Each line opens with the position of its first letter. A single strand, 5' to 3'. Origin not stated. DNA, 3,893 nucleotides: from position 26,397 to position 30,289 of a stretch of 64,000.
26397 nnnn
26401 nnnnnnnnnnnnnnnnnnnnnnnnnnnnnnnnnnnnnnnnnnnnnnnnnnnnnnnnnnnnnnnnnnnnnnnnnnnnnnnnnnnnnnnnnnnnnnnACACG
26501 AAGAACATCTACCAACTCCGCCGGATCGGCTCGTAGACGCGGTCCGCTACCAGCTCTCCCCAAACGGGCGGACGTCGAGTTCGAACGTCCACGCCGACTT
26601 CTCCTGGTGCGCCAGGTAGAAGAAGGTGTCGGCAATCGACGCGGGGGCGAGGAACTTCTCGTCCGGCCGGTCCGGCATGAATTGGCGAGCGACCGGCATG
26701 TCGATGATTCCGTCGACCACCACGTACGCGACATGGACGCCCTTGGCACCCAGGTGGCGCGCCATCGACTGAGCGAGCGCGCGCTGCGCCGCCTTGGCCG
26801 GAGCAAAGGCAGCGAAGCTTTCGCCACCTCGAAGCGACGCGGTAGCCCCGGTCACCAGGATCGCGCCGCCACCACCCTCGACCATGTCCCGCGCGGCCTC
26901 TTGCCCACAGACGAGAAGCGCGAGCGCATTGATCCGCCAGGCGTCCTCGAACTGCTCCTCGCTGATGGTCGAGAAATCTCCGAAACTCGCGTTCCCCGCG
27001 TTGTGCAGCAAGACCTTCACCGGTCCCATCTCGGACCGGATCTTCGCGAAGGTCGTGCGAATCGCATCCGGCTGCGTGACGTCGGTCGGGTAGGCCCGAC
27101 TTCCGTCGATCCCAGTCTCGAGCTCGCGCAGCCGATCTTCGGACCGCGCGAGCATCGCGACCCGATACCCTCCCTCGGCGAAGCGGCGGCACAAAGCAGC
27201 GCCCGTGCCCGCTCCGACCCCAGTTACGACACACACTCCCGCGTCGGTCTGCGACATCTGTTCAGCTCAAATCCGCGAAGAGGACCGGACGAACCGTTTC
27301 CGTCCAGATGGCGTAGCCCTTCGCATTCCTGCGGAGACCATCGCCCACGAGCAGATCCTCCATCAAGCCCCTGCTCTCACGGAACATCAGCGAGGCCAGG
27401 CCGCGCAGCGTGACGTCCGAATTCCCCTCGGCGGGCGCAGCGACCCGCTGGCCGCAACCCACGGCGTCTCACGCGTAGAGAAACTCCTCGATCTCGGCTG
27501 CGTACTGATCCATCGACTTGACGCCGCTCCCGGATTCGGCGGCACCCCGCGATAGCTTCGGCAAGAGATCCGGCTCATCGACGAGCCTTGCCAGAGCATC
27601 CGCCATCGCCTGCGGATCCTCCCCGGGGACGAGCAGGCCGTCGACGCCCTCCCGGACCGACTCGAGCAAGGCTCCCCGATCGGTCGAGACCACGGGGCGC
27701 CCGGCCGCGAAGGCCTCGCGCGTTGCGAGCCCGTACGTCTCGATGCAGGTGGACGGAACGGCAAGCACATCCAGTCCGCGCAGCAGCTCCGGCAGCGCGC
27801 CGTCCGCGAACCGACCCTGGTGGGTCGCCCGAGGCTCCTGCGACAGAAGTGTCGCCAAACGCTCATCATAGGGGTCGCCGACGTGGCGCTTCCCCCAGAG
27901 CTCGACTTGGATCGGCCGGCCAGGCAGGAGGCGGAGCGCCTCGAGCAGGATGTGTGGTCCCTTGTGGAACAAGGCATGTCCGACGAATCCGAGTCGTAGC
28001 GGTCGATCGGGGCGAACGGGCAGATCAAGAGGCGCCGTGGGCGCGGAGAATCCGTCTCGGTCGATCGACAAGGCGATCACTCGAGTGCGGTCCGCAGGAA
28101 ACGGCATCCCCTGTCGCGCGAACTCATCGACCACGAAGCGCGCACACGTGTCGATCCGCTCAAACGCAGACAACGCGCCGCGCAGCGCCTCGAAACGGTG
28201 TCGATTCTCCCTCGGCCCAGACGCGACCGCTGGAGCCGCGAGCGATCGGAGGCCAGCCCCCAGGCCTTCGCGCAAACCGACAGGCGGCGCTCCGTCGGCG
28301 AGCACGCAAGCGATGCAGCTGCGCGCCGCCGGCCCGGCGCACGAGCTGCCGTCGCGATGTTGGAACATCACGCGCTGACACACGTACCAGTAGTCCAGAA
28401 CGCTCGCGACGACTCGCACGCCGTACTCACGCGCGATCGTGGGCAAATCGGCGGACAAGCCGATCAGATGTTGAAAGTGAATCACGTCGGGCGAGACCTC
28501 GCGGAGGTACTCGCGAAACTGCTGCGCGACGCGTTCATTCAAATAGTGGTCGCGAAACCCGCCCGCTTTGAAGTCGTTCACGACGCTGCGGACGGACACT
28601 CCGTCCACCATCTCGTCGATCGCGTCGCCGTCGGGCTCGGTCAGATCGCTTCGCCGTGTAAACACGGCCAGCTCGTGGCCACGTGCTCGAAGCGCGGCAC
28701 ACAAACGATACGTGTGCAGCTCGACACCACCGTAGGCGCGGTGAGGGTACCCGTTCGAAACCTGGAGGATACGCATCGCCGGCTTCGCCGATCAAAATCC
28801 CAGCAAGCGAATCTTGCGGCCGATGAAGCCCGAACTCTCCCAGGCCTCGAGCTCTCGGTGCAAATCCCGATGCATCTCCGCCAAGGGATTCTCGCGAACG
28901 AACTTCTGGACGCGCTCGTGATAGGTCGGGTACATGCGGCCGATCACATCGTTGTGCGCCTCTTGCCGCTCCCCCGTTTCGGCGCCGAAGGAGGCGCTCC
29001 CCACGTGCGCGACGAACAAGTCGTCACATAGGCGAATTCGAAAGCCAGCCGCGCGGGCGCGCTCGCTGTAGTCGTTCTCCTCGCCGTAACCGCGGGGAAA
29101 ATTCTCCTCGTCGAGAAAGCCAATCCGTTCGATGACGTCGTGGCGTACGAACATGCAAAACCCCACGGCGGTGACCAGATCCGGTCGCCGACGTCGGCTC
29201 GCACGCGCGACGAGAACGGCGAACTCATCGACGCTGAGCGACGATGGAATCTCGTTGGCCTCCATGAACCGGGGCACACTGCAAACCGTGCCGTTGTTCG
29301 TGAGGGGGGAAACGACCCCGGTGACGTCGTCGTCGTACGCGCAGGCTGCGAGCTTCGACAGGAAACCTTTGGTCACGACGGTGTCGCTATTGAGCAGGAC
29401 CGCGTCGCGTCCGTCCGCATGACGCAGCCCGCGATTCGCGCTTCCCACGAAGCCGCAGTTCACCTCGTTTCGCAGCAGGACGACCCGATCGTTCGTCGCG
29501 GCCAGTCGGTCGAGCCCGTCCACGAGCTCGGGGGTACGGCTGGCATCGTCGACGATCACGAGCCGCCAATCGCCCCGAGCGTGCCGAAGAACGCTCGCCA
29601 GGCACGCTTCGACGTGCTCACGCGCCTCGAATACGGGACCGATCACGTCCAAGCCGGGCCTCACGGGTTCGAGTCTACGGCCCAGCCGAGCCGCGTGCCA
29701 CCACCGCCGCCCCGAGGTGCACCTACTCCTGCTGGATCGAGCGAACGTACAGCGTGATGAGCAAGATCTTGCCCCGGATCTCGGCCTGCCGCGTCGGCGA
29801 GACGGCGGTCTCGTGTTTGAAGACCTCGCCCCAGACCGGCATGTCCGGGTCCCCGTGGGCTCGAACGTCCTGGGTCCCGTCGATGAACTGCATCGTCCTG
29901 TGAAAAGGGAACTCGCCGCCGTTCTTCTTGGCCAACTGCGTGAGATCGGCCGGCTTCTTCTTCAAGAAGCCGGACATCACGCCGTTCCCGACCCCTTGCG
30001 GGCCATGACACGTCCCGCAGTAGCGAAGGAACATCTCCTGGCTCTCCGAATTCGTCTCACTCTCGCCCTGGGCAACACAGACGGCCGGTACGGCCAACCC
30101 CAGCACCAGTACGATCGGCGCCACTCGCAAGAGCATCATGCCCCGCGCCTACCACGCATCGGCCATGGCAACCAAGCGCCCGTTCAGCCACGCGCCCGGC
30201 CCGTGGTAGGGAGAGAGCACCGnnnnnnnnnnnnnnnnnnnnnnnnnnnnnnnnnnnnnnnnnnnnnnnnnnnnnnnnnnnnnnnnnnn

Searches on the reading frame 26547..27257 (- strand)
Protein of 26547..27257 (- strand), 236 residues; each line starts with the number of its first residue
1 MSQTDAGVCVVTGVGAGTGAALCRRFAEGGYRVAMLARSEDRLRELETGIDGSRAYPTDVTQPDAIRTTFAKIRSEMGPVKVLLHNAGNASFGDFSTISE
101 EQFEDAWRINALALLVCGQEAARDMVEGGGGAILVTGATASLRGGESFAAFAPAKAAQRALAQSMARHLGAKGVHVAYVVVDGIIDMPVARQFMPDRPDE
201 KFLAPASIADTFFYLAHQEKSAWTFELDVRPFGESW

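Call 50: search_protein_families(library=pfam, proteins=[window:26547-27257:-], max_evalue=0.0001)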
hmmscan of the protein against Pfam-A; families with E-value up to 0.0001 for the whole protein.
window:26547-27257:- (236 aa): 3 families
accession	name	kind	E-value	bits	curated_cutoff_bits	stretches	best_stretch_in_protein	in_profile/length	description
PF00106.31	adh_short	-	9.2e-35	120.3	26.6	1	8-190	2-187/195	short chain dehydrogenase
PF13561.12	adh_short_C2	-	3.9e-30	105.6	27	1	13-221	1-222/236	Enoyl-(Acyl carrier protein) reductase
PF08659.16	KR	-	1.1e-08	35.7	22.6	1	7-179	1-176/180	KR domain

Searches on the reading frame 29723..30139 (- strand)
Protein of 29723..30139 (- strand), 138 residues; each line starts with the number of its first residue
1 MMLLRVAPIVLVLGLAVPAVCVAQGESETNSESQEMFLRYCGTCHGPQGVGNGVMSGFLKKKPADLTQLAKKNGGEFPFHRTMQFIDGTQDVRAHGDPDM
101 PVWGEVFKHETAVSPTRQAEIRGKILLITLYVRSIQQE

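Call 3: search_protein_families(library=pfam, proteins=[window:29723-30139:-], max_evalue=0.1)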
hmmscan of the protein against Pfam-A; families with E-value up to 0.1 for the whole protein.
window:29723-30139:- (138 aa): 1 family
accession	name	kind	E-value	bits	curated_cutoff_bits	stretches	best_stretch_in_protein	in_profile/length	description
PF13442.11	Cytochrome_CBB3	-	0.00042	21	27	1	32-104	5-52/68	Cytochrome C oxidase, cbb3-type, subunit III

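Call 42: search_protein_families(library=ncbifam, proteins=[window:29723-30139:-], max_evalue=0.01)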
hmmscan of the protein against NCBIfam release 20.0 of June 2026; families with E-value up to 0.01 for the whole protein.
window:29723-30139:- (138 aa): 0 families
